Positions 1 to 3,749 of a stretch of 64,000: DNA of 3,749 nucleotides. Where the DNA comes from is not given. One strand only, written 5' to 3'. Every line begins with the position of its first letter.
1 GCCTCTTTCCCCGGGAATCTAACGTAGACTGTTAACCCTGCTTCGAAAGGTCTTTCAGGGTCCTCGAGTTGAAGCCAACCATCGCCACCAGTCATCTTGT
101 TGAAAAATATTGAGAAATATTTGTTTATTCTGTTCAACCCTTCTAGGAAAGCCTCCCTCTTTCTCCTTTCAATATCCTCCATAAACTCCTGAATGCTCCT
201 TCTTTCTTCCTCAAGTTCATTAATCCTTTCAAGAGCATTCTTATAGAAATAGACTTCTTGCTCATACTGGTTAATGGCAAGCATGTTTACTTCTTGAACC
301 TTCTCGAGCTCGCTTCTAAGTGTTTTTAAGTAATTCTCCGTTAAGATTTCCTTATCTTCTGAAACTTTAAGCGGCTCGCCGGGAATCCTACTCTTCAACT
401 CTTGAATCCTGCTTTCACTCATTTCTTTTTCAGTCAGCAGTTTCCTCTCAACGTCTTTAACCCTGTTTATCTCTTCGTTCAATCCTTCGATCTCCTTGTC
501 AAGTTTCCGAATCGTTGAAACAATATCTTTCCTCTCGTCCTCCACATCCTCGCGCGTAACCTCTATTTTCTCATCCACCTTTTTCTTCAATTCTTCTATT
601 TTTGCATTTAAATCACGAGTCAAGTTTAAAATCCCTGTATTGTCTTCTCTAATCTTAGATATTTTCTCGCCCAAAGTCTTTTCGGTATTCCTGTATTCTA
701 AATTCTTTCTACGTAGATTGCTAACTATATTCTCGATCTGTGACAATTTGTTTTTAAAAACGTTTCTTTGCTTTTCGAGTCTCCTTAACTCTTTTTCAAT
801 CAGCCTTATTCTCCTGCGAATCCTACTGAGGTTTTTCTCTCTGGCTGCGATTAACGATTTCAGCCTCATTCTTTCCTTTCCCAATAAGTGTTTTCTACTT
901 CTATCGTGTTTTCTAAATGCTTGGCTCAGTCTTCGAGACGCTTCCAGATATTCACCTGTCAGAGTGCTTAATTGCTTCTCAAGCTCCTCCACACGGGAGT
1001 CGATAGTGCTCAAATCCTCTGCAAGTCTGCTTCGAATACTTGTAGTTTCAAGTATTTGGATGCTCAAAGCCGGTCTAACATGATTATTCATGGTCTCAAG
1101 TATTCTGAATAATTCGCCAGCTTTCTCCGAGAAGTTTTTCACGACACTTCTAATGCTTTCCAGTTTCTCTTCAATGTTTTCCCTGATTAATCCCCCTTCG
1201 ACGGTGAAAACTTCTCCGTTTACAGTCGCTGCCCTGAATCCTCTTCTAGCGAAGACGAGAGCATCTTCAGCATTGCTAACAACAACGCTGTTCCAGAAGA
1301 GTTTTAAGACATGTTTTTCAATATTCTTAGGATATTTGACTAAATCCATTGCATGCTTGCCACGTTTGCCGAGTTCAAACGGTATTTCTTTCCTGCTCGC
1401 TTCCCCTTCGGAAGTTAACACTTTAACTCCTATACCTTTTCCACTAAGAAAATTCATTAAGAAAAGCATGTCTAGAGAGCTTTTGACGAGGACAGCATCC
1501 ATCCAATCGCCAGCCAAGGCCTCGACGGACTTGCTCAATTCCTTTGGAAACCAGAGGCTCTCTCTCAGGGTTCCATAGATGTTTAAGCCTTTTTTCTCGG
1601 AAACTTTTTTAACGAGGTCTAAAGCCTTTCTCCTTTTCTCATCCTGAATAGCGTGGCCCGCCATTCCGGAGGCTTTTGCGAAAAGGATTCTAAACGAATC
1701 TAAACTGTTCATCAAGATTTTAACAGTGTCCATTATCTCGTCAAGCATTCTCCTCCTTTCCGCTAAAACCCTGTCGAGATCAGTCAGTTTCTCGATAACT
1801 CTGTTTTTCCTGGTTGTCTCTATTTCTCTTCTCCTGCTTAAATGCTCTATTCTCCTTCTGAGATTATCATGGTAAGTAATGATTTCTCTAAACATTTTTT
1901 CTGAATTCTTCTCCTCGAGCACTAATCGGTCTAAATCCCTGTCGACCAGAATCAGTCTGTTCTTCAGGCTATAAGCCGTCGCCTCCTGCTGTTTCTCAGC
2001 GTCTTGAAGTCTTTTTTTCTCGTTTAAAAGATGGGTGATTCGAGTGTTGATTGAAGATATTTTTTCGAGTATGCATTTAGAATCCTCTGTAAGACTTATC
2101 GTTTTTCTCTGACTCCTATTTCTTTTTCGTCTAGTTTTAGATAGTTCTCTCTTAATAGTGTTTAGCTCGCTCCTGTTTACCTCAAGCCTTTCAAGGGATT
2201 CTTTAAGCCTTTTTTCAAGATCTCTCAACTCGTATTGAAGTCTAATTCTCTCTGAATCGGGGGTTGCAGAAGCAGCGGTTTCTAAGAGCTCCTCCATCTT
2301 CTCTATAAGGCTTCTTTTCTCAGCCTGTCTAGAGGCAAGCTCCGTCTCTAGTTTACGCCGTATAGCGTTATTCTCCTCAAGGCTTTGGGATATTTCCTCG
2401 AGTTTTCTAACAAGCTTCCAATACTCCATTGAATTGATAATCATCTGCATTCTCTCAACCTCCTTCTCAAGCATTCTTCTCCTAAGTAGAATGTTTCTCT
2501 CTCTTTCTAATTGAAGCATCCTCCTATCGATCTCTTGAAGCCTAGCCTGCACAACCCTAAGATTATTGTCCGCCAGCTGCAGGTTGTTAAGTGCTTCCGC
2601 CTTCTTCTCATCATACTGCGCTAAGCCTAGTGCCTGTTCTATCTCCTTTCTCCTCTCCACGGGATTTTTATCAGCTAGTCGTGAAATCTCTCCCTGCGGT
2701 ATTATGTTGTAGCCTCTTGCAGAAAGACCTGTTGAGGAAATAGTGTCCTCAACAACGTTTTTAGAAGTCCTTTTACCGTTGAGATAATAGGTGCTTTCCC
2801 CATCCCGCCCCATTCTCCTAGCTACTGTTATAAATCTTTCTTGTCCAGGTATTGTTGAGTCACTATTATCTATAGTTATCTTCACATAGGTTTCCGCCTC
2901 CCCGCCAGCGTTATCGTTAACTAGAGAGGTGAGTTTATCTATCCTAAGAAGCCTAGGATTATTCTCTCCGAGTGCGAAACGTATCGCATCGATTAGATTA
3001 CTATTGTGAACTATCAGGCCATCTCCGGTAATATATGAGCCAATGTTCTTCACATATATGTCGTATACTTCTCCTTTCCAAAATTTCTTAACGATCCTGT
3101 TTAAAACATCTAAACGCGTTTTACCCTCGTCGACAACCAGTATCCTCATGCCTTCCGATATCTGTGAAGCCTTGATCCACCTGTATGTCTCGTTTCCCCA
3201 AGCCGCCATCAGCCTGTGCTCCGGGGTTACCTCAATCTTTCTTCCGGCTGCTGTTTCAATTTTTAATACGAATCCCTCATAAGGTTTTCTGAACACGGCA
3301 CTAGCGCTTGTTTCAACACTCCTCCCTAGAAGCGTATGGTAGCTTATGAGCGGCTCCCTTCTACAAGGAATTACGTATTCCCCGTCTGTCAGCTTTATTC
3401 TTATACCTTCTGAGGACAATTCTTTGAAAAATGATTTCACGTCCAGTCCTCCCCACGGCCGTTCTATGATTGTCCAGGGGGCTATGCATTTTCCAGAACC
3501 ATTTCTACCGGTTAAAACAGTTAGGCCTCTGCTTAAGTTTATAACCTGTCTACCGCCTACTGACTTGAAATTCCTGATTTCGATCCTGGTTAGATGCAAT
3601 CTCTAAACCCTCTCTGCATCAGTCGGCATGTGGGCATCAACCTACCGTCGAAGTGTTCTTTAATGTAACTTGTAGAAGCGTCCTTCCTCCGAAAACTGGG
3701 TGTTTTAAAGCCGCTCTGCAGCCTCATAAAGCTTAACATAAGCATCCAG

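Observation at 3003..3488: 162-aa mini-intein splitting the Walker A P-loop of the canonical SMC ATPase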

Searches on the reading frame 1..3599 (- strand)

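Call 6: search_protein_families(library=pfam, proteins=[window:1-3599:-], max_evalue=1)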
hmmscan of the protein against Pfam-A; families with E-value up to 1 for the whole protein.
window:1-3599:- (1199 aa): 7 families
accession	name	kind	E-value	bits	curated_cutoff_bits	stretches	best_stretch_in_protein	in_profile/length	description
PF02463.25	SMC_N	-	2.3e-16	60.3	40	2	200-387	38-136/220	RecF/RecN/SMC N terminal domain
PF13476.12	AAA_23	-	5.9e-15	56.9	27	2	201-359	34-198/201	AAA domain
PF06470.18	SMC_hinge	-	1.9e-10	41.6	22.5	1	673-781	3-113/116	SMC proteins Flexible Hinge Domain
PF14890.11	Intein_splicing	-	3.4e-06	27.4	35.8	1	98-182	37-122/155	Intein splicing domain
PF13555.12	AAA_29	-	0.0034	17.5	27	1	3-37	1-35/61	P-loop containing region of AAA domain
PF01079.26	Hint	-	0.11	12.5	29.7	1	112-163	68-124/213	Hint module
PF06216.16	RTBV_P46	-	0.6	9.4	25.6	1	909-994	38-122/389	Rice tungro bacilliform virus P46 protein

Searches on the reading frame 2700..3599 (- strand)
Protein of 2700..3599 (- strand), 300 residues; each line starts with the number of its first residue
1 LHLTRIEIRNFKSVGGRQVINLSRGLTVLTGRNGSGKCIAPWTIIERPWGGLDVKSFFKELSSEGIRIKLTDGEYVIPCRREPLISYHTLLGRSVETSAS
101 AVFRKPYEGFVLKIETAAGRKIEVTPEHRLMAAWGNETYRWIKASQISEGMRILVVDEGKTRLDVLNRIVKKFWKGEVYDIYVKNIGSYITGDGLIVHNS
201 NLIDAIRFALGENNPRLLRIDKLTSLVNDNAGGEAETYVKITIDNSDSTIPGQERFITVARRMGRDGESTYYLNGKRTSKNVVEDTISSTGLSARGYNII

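Call 10: find_homologous_proteins(query=window:2700-3599:-)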
Query window:2700-3599:- (300 aa): 1 proteins with E <= 0.001 among 1062 candidates.
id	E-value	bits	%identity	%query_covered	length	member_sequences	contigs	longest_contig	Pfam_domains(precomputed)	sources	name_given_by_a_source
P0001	2.4e-107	376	79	72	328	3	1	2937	PF13476.13,PF02463.26,PF14890.12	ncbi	ncbi:MAG: AAA family ATPase, partial [Thermoproteota archaeon]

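Call 22: find_related_loci(query=window:2850-3599:-, collection=genome_contigs, flank=6000)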
Query window:2850-3599:- (250 aa) in genome_contigs; peptide patterns used: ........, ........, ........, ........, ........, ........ (x = any residue, [..] = any of these).
115 stretches matched a pattern; 11 encode a relative of the query (tblastn E <= 1e-3); 11 distinct loci.
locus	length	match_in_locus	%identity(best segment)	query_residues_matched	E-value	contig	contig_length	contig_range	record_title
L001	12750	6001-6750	83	1-250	5e-144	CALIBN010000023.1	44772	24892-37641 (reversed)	MAG: uncultured archaeon isolate S1_Bin_MAXBIN__053_sub_1 genome assembly, contig: c_000002905598, whole genome shotgun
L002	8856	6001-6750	82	1-250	1e-142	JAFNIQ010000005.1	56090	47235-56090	MAG: Candidatus Brockarchaeota archaeon isolate GD2_1 GD2_1_scaffold_85_curated, whole genome shotgun sequence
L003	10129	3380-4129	80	1-250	1e-140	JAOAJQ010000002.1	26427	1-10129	MAG: Crenarchaeota archaeon isolate SKW236 NODE_2_length_26427_cov_3.381898, whole genome shotgun sequence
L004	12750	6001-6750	78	1-250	1e-133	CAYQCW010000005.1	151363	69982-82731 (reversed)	MAG TPA_asm: uncultured Nitrososphaerota archaeon isolate binchicken_co40_87 genome assembly, contig: NODE_123_length_15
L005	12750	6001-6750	76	1-250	7e-132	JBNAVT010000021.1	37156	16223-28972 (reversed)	MAG: Thermoproteota archaeon isolate Kamch4342-D-MF-045 bin3.fa-21, whole genome shotgun sequence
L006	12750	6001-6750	76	1-250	9e-132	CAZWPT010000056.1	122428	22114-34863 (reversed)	MAG TPA_asm: uncultured Nitrososphaerota archaeon isolate SRP231805_co4_161 genome assembly, contig: k141_92884, whole g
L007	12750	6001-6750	77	1-250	5e-130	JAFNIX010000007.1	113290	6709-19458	MAG: Candidatus Brockarchaeota archaeon isolate DRTY-6.bins.80 NODE_7_length_113290_cov_7.27848, whole genome shotgun se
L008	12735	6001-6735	60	1-250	3e-101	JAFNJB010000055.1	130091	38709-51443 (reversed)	MAG: Candidatus Brockarchaeota archaeon isolate JZZ.bins.4 NODE_46_length_130200_cov_154.682, whole genome shotgun seque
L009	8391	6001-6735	60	1-250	6e-97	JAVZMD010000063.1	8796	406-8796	MAG: Thermoproteota archaeon isolate DRTY-6_201907_bins_82 DRTY-6_201907_bins_82_scaffold_63, whole genome shotgun seque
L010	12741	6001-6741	64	1-247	2e-113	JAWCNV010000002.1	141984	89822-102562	MAG: Thermoproteota archaeon isolate JZ-2_201709_bins_51 JZ-2_201709_bins_51_scaffold_2, whole genome shotgun sequence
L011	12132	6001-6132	43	1-38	2e-4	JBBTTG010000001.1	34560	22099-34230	MAG: Patescibacteria group bacterium isolate H32-bin131_1 H32_bin131_1_000000000001, whole genome shotgun sequence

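Call 51: find_related_loci(query=A4, collection=genome_contigs, flank=1500)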
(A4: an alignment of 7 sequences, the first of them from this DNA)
Query A4 (279 aa) in genome_contigs; peptide patterns used: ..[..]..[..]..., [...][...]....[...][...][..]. (x = any residue, [..] = any of these).
124 stretches matched a pattern; 96 encode a relative of the query (tblastn E <= 1e-3); the best 80 are kept; 79 distinct loci.
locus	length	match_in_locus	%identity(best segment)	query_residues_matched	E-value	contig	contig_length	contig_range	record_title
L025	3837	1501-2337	84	1-279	5e-164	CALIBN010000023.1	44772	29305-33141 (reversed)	MAG: uncultured archaeon isolate S1_Bin_MAXBIN__053_sub_1 genome assembly, contig: c_000002905598, whole genome shotgun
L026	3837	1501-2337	83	1-279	2e-163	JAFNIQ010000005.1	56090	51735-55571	MAG: Candidatus Brockarchaeota archaeon isolate GD2_1 GD2_1_scaffold_85_curated, whole genome shotgun sequence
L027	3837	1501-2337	81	1-279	4e-160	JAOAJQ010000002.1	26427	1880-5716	MAG: Crenarchaeota archaeon isolate SKW236 NODE_2_length_26427_cov_3.381898, whole genome shotgun sequence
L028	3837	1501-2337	79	1-279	3e-151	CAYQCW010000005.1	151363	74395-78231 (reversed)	MAG TPA_asm: uncultured Nitrososphaerota archaeon isolate binchicken_co40_87 genome assembly, contig: NODE_123_length_15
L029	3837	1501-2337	78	1-279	3e-151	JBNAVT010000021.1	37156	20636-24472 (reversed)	MAG: Thermoproteota archaeon isolate Kamch4342-D-MF-045 bin3.fa-21, whole genome shotgun sequence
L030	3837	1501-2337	78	1-279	5e-151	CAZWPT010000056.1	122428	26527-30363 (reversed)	MAG TPA_asm: uncultured Nitrososphaerota archaeon isolate SRP231805_co4_161 genome assembly, contig: k141_92884, whole g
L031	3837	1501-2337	78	1-279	1e-148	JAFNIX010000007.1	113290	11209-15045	MAG: Candidatus Brockarchaeota archaeon isolate DRTY-6.bins.80 NODE_7_length_113290_cov_7.27848, whole genome shotgun se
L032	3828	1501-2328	62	2-278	4e-123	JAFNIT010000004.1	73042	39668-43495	MAG: Candidatus Brockarchaeota archaeon isolate QC4_43 QC4_scaffold_186_curated, whole genome shotgun sequence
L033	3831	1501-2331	63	1-278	2e-122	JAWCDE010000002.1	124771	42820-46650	MAG: Thermoproteota archaeon isolate JZ-1_201912_bins_38 JZ-1_201912_bins_38_scaffold_2, whole genome shotgun sequence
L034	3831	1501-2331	63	1-278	5e-121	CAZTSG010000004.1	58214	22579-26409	MAG TPA_asm: uncultured Nitrososphaerota archaeon isolate SRP104967_co1_30 genome assembly, contig: NODE_137_length_5821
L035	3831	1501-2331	65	1-278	7e-121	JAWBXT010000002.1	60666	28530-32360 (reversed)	MAG: Thermoproteota archaeon isolate JZ-1_201901_bins_10 JZ-1_201901_bins_10_scaffold_2, whole genome shotgun sequence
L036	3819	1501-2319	61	1-278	1e-116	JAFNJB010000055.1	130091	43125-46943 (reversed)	MAG: Candidatus Brockarchaeota archaeon isolate JZZ.bins.4 NODE_46_length_130200_cov_154.682, whole genome shotgun seque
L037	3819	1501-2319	61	1-278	1e-112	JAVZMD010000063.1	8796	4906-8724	MAG: Thermoproteota archaeon isolate DRTY-6_201907_bins_82 DRTY-6_201907_bins_82_scaffold_63, whole genome shotgun seque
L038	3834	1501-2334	66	1-278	6e-131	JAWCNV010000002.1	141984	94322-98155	MAG: Thermoproteota archaeon isolate JZ-2_201709_bins_51 JZ-2_201709_bins_51_scaffold_2, whole genome shotgun sequence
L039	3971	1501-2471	78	1-278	5e-85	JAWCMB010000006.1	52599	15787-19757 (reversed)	MAG: Thermoproteota archaeon isolate JZ-2_201705_bins_26 JZ-2_201705_bins_26_scaffold_6, whole genome shotgun sequence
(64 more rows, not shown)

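Call 74: search_protein_families(library=ncbifam, proteins=[L001:6001-9915:+], max_evalue=1e-10)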
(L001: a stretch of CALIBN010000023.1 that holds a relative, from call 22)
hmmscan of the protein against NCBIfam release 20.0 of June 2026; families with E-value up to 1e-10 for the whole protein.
L001:6001-9915:+ (1305 aa): 4 families
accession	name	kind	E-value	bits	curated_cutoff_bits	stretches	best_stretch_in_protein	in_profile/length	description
TIGR02169.1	SMC_prok_A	equivalog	3.1e-141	472.3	729.4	1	200-1290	37-1161/1165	chromosome segregation protein SMC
TIGR02168.1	SMC_prok_B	equivalog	9.3e-119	397.9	567.35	1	200-1291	37-1178/1181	chromosome segregation protein SMC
NF003034.1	PRK03918.1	equivalog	1.3e-18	66.4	700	0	1060-1288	644-874/878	DNA double-strand break repair ATPase Rad50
NF045487.1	ASRP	equivalog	1.1e-12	47.4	300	0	975-1266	314-590/593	archaea-specific SMC-related protein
